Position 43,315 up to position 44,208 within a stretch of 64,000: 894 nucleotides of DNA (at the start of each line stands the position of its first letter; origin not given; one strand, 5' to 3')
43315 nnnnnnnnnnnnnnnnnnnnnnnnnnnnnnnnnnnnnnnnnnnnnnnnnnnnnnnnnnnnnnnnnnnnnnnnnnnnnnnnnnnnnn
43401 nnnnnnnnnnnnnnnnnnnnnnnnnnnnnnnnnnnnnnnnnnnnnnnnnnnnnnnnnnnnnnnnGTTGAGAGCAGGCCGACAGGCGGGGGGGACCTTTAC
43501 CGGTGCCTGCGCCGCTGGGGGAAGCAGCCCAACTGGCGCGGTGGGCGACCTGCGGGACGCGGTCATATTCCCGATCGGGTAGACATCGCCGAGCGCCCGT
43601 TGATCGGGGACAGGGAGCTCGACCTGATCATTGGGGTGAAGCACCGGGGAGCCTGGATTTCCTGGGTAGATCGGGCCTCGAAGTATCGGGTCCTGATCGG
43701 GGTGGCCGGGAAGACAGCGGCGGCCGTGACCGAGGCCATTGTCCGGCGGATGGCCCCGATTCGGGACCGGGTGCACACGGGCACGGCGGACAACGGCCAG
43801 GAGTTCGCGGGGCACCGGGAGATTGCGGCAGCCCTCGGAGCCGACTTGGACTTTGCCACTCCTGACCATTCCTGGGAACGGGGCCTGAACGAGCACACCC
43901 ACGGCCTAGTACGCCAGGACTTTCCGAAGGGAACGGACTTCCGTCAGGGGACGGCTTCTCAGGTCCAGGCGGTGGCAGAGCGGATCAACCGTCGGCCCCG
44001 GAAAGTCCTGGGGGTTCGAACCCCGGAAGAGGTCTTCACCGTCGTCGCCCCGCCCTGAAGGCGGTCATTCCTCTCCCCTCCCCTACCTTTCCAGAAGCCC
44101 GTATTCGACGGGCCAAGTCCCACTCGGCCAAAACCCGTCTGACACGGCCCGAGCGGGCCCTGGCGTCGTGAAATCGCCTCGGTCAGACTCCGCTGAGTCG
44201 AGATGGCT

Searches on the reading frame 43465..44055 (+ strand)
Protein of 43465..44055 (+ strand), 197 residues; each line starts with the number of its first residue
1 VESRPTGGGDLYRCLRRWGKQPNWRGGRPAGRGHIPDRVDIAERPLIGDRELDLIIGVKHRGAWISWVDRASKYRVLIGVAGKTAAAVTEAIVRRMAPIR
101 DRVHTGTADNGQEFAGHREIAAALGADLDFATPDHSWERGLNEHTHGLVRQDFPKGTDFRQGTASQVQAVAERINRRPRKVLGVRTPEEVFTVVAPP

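Call 45: search_protein_families(library=pfam, proteins=[window:43465-44055:+], max_evalue=0.01)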
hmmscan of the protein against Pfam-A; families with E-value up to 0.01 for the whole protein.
window:43465-44055:+ (197 aa): 1 family
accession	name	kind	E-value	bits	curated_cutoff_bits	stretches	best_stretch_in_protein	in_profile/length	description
PF00665.32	rve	-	7.9e-05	23.3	32.6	1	65-134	27-100/102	Integrase core domain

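Call 48: search_protein_families(library=ncbifam, proteins=[window:43465-44055:+], max_evalue=0.1)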
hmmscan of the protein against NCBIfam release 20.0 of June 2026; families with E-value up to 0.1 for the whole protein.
window:43465-44055:+ (197 aa): 4 families
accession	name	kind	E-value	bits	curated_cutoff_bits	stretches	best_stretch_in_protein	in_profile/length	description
NF033563.0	transpos_IS30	equivalog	1e-46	159.8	80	1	3-180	83-267/267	IS30 family transposase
NF033577.2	transpos_IS481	equivalog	1.8e-09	37.5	224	1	39-190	134-283/284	IS481 family transposase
NF033546.1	transpos_IS21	equivalog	0.0017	17.9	160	1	117-191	205-282/294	IS21 family transposase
NF033516.0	transpos_IS3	equivalog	0.012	14.8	160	1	86-190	262-368/369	IS3 family transposase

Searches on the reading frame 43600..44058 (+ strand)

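Call 17: search_protein_families(library=pfam, proteins=[window:43600-44058:+], max_evalue=0.1)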
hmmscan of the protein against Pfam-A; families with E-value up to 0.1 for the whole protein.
window:43600-44058:+ (152 aa): 2 families
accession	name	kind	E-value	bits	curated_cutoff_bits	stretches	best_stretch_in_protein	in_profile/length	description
PF00665.32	rve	-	4.5e-05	24.1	32.6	1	20-89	27-100/102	Integrase core domain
PF13683.12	rve_3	-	0.095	12.9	26.5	0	81-142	3-67/67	Integrase core domain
